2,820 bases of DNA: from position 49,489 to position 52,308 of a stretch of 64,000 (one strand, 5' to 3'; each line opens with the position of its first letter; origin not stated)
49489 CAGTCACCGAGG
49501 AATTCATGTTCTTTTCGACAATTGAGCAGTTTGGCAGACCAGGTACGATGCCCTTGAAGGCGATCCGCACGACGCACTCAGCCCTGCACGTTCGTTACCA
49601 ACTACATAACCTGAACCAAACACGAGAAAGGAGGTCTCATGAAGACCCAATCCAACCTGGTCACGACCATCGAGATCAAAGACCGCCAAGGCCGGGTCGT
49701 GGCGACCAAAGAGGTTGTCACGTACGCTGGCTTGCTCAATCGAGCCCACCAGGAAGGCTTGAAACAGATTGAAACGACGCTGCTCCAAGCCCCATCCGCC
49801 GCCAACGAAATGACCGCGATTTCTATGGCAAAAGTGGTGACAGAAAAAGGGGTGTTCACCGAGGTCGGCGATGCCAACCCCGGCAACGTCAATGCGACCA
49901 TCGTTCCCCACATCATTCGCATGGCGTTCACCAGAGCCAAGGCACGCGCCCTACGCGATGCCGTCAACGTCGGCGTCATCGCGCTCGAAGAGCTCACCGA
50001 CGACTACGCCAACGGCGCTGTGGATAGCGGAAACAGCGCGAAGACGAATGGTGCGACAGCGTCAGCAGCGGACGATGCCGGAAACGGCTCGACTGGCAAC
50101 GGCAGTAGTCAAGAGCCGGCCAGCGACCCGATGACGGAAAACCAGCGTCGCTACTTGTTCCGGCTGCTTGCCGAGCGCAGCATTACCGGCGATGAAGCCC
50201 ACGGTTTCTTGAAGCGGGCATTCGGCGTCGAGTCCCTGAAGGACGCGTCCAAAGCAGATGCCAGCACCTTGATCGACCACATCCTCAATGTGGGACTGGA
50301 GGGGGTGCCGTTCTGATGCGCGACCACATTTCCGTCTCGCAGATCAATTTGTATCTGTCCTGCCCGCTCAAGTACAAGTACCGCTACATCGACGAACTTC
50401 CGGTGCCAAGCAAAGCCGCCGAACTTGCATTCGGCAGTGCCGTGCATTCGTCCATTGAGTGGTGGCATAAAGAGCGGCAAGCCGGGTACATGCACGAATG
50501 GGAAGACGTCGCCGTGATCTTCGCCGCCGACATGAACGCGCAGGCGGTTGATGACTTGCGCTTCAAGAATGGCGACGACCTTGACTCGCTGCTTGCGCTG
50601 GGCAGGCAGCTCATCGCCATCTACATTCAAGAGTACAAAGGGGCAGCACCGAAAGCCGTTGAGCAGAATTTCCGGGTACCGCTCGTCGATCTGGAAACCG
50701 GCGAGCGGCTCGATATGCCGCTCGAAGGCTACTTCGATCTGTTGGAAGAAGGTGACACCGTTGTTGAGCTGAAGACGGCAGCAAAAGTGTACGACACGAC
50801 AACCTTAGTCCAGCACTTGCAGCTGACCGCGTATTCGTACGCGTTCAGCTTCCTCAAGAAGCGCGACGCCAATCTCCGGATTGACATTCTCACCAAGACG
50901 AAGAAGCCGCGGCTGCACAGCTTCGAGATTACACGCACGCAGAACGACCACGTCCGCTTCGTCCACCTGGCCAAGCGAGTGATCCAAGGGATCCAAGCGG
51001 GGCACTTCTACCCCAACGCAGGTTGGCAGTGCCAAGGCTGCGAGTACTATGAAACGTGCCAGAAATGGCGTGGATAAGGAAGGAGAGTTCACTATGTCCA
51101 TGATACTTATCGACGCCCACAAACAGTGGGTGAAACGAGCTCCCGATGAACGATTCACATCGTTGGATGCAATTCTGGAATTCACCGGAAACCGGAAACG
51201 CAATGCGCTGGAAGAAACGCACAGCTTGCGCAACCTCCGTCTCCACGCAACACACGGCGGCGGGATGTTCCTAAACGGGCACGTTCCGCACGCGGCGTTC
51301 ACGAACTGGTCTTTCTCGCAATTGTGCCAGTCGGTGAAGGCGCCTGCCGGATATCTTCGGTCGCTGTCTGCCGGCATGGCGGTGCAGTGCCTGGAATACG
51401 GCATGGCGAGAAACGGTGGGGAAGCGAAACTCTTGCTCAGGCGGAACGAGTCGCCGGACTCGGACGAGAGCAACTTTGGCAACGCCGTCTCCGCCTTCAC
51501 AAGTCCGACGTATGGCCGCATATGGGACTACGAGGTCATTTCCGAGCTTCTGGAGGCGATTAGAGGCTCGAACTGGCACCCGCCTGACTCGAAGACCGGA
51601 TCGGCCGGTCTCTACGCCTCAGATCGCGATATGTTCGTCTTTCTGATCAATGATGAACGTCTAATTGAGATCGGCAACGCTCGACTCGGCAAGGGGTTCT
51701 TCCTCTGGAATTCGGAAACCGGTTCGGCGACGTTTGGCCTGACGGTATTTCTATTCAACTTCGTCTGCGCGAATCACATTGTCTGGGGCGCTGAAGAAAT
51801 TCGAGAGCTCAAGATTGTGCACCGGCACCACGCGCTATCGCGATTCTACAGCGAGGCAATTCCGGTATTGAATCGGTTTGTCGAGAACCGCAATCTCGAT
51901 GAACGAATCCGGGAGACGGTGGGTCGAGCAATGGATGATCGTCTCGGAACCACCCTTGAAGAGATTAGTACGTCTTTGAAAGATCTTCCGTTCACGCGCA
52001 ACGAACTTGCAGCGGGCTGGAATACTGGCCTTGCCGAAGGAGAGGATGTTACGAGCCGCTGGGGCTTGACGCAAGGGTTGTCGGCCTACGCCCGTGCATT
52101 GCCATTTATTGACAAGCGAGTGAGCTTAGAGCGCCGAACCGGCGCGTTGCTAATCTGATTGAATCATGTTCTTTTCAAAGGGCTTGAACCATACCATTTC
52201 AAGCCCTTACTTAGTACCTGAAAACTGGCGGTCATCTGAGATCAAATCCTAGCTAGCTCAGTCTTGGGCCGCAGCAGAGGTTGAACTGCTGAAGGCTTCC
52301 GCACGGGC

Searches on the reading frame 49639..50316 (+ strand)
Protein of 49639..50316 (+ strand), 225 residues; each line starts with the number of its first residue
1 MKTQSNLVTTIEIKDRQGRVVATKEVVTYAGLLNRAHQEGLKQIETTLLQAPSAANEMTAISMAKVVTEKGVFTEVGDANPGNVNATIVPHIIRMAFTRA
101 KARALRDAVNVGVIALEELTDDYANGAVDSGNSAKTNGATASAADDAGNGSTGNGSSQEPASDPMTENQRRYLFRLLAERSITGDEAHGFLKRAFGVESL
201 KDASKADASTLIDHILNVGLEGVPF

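Call 3: search_protein_families(library=pfam, proteins=[window:49639-50316:+], max_evalue=0.01)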
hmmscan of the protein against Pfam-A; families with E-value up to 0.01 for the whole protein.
window:49639-50316:+ (225 aa): 1 family
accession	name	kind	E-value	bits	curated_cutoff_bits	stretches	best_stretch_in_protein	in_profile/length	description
PF11272.13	DUF3072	-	0.0083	16.4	27.5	0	163-214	13-49/56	Protein of unknown function (DUF3072)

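Call 4: search_protein_families(library=padloc, proteins=[window:49639-50316:+], max_evalue=0.01)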
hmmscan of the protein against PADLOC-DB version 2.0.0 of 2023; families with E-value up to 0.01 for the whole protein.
window:49639-50316:+ (225 aa): 0 families

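Call 5: search_protein_families(library=ncbifam, proteins=[window:49639-50316:+], max_evalue=0.01)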
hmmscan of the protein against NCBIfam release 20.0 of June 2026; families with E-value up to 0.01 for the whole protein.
window:49639-50316:+ (225 aa): 0 families

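Call 51: search_protein_families(library=phrogs, proteins=[window:49639-50316:+], max_evalue=0.001)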
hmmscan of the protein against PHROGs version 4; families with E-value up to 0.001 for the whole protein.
window:49639-50316:+ (225 aa): 1 family
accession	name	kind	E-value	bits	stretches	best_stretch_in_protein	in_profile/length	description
phrog_22961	-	unknown function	9.5e-06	26.8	1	35-122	126-212/213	-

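Call 95: search_solved_structures(query=window:49639-50316:+, max_evalue=1)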
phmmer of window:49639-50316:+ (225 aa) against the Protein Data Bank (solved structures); distinct sequences matched with E-value up to 1: 1.
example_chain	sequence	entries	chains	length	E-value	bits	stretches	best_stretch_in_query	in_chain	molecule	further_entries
9lu9_F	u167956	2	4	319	0.21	15.1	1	122-172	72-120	MotB1,Motility protein B | Chimeric B subunit of MotA1B1 from Paenibacillus sp. TCA20 and MotAB from E. coli,Motility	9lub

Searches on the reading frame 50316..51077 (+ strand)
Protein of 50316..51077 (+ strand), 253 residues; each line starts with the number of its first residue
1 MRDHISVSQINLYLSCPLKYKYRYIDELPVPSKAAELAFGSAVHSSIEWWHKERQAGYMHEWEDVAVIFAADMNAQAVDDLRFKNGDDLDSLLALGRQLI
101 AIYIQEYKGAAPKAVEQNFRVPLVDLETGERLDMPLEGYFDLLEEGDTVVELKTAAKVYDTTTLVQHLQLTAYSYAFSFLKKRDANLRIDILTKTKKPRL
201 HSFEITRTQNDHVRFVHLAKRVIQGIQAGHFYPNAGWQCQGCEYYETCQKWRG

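Call 3: search_protein_families(library=pfam, proteins=[window:50316-51077:+], max_evalue=0.01)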
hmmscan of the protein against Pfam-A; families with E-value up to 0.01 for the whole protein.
window:50316-51077:+ (253 aa): 3 families
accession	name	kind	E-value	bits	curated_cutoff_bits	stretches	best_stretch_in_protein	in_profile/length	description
PF12705.13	PDDEXK_1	-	1.8e-28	100.6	22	1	4-249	1-247/247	PD-(D/E)XK nuclease superfamily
PF01930.23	Cas_Cas4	-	5.9e-05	23.6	22.7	1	138-249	54-159/160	Domain of unknown function DUF83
PF12684.13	DUF3799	-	0.0032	17.7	26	0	6-51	1-45/233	PDDEXK-like domain of unknown function (DUF3799)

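Call 4: search_protein_families(library=padloc, proteins=[window:50316-51077:+], max_evalue=0.01)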
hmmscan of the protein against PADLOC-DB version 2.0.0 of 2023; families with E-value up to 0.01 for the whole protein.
window:50316-51077:+ (253 aa): 10 families
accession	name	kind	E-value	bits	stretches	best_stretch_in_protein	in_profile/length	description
PDLC01447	Cas4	-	9.7e-12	43.6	1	4-250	4-159/161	"CAS-I,CAS-II,CAS-III,CAS-IV,CAS-V,CAS-VI; acquisition_associated"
PDLC00943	Cas4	-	2.2e-10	38.8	1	136-249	68-179/180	CRISPR-associated protein Cas4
PDLC01250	Cas4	-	4.7e-10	38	1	132-249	58-168/168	"CAS-I,CAS-II,CAS-III,CAS-IV,CAS-V,CAS-VI; acquisition_associated"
PDLC02083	Cas4_II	-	1e-08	33.8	1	138-249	75-184/186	-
PDLC00944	Cas4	-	6.6e-05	21.2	0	144-248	77-176/177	Cas4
PDLC02085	Cas4a2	-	0.00047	18.5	1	133-249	60-162/166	-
PDLC01611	Cas4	-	0.00048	18.5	1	139-249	54-157/158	"CAS-I,CAS-II,CAS-III,CAS-IV,CAS-V,CAS-VI; acquisition_associated"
PDLC00059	DruK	-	0.00091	16.5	1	5-178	9-171/326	PD-(D/E)XK nuclease superfamily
PDLC01771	Cas4b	-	0.0046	15.2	0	140-249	60-159/162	-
PDLC02035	Cas4d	-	0.0063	14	0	3-34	4-36/196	-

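Call 5: search_protein_families(library=ncbifam, proteins=[window:50316-51077:+], max_evalue=0.01)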
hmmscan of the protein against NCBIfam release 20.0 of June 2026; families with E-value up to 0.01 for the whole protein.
window:50316-51077:+ (253 aa): 1 family
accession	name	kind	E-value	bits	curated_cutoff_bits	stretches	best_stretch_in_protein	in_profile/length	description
TIGR00372.1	cas4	equivalog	8.1e-10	38.8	65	1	136-249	68-179/180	CRISPR-associated protein Cas4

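Call 51: search_protein_families(library=phrogs, proteins=[window:50316-51077:+], max_evalue=0.001)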
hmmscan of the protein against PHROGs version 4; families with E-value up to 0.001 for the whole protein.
window:50316-51077:+ (253 aa): 6 families
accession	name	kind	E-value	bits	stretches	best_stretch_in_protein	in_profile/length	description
phrog_1218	-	DNA, RNA and nucleotide metabolism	7.7e-22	79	1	5-184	10-193/364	exonuclease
phrog_69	-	DNA, RNA and nucleotide metabolism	7.9e-21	75.6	1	3-252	88-327/501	exonuclease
phrog_1706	-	DNA, RNA and nucleotide metabolism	2.2e-07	31.6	1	15-251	57-245/293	CRISPR/Cas system associated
phrog_33176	-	unknown function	0.00015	21.7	0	142-213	251-320/380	-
phrog_8097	-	DNA, RNA and nucleotide metabolism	0.0005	19.9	0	5-49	3-50/598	exonuclease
phrog_1870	-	DNA, RNA and nucleotide metabolism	0.00096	19.4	0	199-252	235-289/313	exonuclease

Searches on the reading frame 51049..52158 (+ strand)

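Call 3: search_protein_families(library=pfam, proteins=[window:51049-52158:+], max_evalue=0.01)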
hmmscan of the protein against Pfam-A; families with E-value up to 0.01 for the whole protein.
window:51049-52158:+ (369 aa): 1 family
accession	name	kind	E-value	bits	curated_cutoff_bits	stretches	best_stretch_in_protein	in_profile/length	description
PF06067.16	DUF932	-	2.4e-05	24.7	23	1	172-266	26-115/227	Domain of unknown function (DUF932)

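Call 4: search_protein_families(library=padloc, proteins=[window:51049-52158:+], max_evalue=0.01)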
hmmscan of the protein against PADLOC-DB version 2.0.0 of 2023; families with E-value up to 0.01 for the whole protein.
window:51049-52158:+ (369 aa): 0 families

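Call 5: search_protein_families(library=ncbifam, proteins=[window:51049-52158:+], max_evalue=0.01)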
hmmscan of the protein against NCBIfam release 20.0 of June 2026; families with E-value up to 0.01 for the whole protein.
window:51049-52158:+ (369 aa): 0 families

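Call 51: search_protein_families(library=phrogs, proteins=[window:51049-52158:+], max_evalue=0.001)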
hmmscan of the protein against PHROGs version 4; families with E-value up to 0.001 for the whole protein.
window:51049-52158:+ (369 aa): 1 family
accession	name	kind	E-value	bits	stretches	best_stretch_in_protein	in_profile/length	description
phrog_1362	-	unknown function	8.5e-22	78.8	1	83-368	75-383/391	-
